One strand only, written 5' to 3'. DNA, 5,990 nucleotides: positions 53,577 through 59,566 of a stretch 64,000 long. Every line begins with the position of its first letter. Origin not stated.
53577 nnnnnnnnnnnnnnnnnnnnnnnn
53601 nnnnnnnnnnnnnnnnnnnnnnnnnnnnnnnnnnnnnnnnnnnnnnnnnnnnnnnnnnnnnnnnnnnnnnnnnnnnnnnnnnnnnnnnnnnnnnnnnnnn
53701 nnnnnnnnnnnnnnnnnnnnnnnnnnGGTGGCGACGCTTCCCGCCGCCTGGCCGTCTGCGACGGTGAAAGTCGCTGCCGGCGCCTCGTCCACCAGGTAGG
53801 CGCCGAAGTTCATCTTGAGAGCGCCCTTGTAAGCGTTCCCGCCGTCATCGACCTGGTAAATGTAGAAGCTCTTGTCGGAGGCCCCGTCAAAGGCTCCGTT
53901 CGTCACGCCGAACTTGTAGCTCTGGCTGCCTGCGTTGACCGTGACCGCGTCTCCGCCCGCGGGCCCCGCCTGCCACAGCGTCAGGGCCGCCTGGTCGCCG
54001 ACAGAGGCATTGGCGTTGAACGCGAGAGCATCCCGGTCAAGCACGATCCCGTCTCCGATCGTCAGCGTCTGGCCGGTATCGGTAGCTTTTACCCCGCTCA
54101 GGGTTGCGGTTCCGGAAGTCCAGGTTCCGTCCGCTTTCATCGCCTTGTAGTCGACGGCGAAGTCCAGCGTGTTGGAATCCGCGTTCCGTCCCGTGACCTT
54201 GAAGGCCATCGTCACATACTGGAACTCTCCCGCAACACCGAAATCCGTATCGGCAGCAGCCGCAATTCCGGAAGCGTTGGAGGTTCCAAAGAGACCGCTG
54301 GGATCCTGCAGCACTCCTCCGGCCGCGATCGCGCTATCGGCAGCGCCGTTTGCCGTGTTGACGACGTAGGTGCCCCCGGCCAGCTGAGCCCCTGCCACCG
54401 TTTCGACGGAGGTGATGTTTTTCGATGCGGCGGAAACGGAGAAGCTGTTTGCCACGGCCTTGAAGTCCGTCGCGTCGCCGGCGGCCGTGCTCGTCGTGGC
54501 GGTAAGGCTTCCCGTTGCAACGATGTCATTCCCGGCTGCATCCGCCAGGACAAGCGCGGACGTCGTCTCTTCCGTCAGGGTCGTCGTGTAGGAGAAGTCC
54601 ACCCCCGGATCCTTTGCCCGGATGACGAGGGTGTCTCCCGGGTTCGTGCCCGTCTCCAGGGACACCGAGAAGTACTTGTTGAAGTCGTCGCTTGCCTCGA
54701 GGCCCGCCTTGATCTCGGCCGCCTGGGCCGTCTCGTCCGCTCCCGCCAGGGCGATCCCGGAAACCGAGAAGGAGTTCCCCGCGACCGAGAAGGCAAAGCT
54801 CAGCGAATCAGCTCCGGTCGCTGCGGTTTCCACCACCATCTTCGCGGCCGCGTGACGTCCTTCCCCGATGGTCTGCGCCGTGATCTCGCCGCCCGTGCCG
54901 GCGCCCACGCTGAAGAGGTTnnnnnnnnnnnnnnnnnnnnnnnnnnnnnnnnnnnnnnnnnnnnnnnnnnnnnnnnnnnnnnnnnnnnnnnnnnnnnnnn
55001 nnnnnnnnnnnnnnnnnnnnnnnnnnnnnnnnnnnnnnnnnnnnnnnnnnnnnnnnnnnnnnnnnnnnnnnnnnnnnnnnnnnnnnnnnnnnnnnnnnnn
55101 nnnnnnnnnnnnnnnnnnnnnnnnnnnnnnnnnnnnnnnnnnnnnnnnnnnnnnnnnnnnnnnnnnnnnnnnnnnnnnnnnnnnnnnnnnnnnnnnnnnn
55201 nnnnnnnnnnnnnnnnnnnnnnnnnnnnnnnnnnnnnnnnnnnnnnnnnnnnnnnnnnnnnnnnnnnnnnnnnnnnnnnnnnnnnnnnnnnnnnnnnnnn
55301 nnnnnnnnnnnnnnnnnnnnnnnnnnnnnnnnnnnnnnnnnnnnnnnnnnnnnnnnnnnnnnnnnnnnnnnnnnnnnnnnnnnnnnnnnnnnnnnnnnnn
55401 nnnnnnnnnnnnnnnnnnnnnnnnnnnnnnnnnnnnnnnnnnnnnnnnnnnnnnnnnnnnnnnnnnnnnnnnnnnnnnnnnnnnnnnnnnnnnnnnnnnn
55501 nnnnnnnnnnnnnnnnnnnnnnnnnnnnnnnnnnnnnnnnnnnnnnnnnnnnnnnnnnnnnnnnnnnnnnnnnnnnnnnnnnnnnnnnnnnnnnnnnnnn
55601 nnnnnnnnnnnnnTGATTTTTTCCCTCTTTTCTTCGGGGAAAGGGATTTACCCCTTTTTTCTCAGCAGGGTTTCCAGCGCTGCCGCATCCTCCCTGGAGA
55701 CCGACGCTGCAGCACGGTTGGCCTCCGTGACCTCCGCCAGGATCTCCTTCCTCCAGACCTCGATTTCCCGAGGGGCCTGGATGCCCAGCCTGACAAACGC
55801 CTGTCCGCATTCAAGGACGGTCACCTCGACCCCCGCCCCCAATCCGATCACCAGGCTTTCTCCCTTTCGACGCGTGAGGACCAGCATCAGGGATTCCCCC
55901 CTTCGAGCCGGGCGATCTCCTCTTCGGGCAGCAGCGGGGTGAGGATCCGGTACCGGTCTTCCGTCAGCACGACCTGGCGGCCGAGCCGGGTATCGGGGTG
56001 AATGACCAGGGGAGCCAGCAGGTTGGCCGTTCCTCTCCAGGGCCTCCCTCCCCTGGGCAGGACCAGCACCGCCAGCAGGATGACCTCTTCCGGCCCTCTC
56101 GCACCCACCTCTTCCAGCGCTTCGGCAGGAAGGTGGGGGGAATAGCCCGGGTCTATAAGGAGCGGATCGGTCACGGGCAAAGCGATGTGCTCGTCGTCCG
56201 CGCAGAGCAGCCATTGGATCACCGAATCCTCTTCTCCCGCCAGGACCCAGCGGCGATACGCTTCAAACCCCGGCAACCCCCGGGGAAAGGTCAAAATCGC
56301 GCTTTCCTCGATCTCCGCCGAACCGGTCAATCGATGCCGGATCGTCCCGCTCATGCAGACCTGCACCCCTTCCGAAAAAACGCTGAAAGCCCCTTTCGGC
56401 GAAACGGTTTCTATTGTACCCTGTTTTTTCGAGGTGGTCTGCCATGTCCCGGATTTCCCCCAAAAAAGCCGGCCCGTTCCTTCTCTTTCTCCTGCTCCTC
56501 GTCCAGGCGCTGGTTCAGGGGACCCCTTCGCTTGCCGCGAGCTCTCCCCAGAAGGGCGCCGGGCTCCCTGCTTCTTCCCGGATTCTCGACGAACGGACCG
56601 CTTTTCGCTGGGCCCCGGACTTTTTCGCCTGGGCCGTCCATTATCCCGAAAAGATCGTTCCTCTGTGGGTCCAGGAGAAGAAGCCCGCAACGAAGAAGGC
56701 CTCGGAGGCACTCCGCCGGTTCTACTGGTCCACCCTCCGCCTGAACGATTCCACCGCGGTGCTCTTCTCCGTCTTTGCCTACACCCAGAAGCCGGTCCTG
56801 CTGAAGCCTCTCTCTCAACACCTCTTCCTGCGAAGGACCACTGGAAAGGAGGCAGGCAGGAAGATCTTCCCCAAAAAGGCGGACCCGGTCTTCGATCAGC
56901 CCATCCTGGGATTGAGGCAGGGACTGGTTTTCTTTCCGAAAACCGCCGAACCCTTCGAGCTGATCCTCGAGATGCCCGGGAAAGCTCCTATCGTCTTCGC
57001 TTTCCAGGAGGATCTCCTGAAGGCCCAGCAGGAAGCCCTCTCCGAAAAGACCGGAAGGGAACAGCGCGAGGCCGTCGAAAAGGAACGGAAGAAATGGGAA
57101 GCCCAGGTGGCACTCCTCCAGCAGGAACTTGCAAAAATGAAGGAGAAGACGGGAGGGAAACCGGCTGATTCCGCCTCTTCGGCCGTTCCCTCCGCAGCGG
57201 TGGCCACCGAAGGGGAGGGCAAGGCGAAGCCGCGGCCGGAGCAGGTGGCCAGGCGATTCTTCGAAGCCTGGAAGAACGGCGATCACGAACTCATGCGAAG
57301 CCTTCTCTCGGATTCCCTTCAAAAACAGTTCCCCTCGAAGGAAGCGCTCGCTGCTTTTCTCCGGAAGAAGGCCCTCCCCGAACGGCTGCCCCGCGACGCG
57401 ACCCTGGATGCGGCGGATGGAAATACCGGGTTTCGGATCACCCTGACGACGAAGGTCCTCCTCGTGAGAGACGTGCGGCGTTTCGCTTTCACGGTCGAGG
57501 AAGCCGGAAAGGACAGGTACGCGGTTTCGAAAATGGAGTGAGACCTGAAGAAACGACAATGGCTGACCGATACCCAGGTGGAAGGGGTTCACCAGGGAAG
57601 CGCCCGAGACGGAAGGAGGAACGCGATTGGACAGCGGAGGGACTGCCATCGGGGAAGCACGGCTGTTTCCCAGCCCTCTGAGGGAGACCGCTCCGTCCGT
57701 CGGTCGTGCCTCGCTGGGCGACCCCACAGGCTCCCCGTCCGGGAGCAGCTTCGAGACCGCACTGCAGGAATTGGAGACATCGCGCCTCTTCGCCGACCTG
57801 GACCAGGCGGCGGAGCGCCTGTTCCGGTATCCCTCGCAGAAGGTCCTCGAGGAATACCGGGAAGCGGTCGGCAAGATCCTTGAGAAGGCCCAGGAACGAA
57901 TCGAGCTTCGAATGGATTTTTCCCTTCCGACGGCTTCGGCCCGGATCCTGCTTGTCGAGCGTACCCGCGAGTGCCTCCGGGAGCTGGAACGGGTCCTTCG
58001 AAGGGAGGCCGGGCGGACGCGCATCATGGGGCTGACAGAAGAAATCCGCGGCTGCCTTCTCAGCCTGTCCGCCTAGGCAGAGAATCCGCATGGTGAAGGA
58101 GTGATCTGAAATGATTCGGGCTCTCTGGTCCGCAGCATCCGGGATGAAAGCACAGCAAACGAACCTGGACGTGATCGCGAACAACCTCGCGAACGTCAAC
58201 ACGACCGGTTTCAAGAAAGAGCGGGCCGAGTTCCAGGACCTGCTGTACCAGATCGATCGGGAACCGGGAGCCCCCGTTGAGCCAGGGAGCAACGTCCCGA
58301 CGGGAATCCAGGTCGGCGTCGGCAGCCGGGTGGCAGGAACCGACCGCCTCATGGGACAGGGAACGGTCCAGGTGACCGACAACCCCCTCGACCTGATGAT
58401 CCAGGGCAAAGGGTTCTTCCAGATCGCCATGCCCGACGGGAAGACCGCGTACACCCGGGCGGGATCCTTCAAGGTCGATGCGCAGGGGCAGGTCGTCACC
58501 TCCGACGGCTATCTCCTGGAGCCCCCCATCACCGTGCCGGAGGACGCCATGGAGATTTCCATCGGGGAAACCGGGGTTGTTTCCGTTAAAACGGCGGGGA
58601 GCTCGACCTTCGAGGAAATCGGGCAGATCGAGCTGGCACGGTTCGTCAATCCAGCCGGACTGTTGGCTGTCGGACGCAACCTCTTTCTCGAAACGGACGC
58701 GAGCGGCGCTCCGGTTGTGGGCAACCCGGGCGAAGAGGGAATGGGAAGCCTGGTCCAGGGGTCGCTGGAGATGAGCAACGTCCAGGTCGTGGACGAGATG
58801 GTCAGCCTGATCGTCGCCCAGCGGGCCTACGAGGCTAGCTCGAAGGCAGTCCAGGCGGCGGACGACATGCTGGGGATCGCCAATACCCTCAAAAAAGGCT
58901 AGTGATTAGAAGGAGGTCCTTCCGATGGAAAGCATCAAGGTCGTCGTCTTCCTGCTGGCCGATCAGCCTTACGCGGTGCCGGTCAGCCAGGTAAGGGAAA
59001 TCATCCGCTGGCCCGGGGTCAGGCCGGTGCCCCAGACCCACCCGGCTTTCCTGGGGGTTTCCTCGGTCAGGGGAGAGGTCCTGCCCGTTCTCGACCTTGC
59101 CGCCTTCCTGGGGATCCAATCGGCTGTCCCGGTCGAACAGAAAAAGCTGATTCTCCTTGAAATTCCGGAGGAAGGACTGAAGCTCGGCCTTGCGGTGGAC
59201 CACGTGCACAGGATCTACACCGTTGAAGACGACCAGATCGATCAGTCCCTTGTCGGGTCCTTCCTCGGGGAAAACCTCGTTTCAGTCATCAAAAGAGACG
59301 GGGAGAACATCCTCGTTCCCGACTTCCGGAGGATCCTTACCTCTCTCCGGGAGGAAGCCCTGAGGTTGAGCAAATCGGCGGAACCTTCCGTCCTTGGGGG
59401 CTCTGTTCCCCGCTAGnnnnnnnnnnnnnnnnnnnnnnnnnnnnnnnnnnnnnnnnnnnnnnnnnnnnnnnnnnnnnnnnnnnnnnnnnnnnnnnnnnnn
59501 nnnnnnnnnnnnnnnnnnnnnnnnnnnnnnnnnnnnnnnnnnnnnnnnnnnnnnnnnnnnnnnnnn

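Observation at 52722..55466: Giant 914 aa flagellin with a central region of about 650 aa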

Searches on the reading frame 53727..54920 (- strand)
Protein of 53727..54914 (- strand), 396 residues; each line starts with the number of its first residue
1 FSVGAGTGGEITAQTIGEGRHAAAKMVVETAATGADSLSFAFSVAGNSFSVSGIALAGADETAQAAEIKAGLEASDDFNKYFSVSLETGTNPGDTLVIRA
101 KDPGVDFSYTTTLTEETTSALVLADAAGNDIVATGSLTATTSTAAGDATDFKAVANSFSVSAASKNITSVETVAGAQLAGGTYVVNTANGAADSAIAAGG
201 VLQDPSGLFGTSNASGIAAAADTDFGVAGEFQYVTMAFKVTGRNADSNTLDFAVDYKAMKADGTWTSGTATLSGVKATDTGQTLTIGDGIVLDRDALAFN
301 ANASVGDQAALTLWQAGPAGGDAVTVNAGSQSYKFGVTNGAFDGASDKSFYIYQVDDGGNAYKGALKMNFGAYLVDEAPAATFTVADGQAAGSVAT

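Call 27: search_protein_representatives(protein=window:53727-54914:-)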
Query: 396 residues. Proteins with E-value up to 0.001 (for the whole library): 2; up to 1e-10: 1; up to 1e-30: 1. The best 2 are listed.
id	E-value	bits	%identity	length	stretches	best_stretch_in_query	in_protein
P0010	3.9e-100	352.1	57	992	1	1-396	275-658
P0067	3.8e-04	36.4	26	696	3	268-363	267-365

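Call 46: predict_structure(alignment_id=A2)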
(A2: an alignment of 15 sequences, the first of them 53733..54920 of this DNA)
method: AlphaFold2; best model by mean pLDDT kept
length: 396 residues; sequences in the alignment: 15
mean_pLDDT: 88.2   pTM: 0.84
mean pLDDT of the five models: 88.2, 87.4, 86.4, 85.9, 81.8
residues with pLDDT >= 90: 231; 70-90: 142; 50-70: 11; < 50: 12
segments of 3 or more residues with pLDDT < 50: 1-8, 393-396
pLDDT, mean of each block of 10 residues (from residue 1): 42 82 94 90 96 95 95 98 95 83 92 88 91 81 93 90 91 84 93 86 93 86 82 93 91 95 94 87 83 86 90 94 94 94 91 93 90 89 85 42
secondary structure, 60 per line:
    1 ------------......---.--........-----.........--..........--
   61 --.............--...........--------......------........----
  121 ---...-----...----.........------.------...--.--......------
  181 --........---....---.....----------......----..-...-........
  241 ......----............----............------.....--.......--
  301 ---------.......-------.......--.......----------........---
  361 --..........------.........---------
elements in order: E13-18 E25-32 E38-46 E49-58 H63-75 H78-83 E84-88 E97-102 E109-116 E124-126 E132-134 E139-144 E161-163 E169-174 E183-190 H194-197 E201-205 H216-221 E233-246 E251-262 E267-278 E285-289 E292-295 E310-316 E324-330 E333-339 E350-357 E363-372 E379-387

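Call 77: search_protein_families(library=pfam, proteins=[P0067], max_evalue=0.01)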
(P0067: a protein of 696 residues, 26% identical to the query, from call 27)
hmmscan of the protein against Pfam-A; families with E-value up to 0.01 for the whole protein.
P0067 (696 aa): 16 families
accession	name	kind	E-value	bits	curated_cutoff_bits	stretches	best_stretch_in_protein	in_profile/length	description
PF09479.16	Flg_new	-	2.5e-13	50.4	27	1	474-543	1-65/65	Listeria-Bacteroides repeat domain (List_Bact_rpt)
PF25309.1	ELLD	-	1.3e-12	48.4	27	1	65-135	92-172/175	Endolysin-like domain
PF05382.19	Amidase_5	-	1e-11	45.4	21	1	55-180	17-137/142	Bacteriophage peptidoglycan hydrolase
PF00404.24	Dockerin_1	-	4.8e-10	39.9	22.9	1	635-685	2-52/57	Dockerin type I domain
PF13754.12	Big_3_4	-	8.8e-10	38.9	27.3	0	418-491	9-79/106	Domain of unknown function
PF08481.16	GBS_Bsp-like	-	1.1e-09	38.6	31.6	0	198-269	9-87/92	GBS Bsp-like repeat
PF19077.6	Big_13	-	1.9e-08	35.2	27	0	199-270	29-94/102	Bacterial Ig-like domain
PF17936.7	Big_6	-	4.3e-08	33.7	27.6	0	228-270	38-77/83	Bacterial Ig domain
PF17957.7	Big_7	-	5.2e-08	33.8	24.1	1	198-255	17-68/70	Bacterial Ig domain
PF15418.12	DUF4625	-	1.4e-06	29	27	0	444-465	105-126/131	Domain of unknown function (DUF4625)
PF00877.26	NLPC_P60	-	3.7e-06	27.3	23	1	61-141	9-81/105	NlpC/P60 family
PF18981.6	InlK_D3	-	7.2e-06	26.4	25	0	237-269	39-68/75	Internalin K domain (D3/D4)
PF16323.11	DUF4959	-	0.0001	23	32.9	0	230-274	60-104/106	Domain of unknown function (DUF4959)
PF00801.26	PKD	-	0.00018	21.9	23.5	0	332-365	38-74/80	PKD domain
PF20164.4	GspA_SrpA_N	-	0.0013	19.5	27.4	0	233-272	67-108/117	GspA/SrpA SigLec-like domain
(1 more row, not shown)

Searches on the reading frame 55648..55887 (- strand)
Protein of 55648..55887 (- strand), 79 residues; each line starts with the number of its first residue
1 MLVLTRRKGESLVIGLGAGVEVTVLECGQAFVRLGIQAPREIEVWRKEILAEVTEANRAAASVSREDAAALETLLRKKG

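Call 7: search_protein_families(library=pfam, proteins=[window:55648-55887:-], max_evalue=0.001)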
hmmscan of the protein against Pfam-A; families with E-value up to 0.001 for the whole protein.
window:55648-55887:- (79 aa): 1 family
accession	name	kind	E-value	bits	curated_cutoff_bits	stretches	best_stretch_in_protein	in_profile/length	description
PF02599.21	CsrA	-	2.1e-19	69.7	27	1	1-54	1-52/53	Global regulator protein family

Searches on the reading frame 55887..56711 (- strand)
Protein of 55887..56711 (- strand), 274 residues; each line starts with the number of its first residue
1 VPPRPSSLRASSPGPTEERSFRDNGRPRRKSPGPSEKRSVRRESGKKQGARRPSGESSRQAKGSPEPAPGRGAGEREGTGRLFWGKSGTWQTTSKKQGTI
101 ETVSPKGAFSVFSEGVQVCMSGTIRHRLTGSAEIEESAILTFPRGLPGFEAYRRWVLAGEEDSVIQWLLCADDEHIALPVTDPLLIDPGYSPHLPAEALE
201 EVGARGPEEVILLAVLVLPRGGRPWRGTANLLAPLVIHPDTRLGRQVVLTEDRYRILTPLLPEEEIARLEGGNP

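Call 7: search_protein_families(library=pfam, proteins=[window:55887-56711:-], max_evalue=0.001)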
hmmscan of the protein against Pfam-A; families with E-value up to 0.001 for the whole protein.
window:55887-56711:- (274 aa): 1 family
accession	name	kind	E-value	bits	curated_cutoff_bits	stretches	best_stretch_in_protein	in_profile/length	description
PF02623.20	FliW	-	3.9e-30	104.6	25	1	140-259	1-121/122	FliW protein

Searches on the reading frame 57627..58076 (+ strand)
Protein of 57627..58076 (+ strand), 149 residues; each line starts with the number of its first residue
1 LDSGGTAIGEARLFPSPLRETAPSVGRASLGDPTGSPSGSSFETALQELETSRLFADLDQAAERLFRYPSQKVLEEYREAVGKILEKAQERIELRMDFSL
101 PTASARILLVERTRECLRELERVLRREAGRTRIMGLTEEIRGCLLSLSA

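Call 33: search_protein_families(library=pfam, proteins=[window:57627-58076:+], max_evalue=0.001)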
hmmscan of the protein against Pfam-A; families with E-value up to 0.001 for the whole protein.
window:57627-58076:+ (149 aa): 1 family
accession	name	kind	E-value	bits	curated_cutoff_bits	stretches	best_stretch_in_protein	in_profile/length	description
PF03885.18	DUF327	-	6.2e-06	26.7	25.8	1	47-147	38-142/143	Protein of unknown function (DUF327)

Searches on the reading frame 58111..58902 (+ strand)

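Call 33: search_protein_families(library=pfam, proteins=[window:58111-58902:+], max_evalue=0.001)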
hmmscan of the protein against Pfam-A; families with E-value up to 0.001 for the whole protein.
window:58111-58902:+ (263 aa): 3 families
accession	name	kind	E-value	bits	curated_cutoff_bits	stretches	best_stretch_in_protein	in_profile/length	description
PF22692.1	LlgE_F_G_D1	-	9.9e-29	99.7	27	1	96-159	1-64/64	Flagellar hook protein FlgE/F/G D1 domain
PF06429.18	Flg_bbr_C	-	6.8e-20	70.8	23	1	216-260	2-46/46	Flagellar basal body rod FlgEFG protein C-terminal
PF00460.25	Flg_bb_rod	-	2.8e-13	50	20.7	1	7-35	3-31/31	Flagella basal body rod protein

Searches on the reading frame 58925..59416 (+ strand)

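Call 33: search_protein_families(library=pfam, proteins=[window:58925-59416:+], max_evalue=0.001)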
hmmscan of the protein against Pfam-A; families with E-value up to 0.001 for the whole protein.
window:58925-59416:+ (163 aa): 1 family
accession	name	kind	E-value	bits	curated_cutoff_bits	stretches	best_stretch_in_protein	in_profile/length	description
PF01584.24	CheW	-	1e-30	106.6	23.5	1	6-140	2-136/138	CheW-like domain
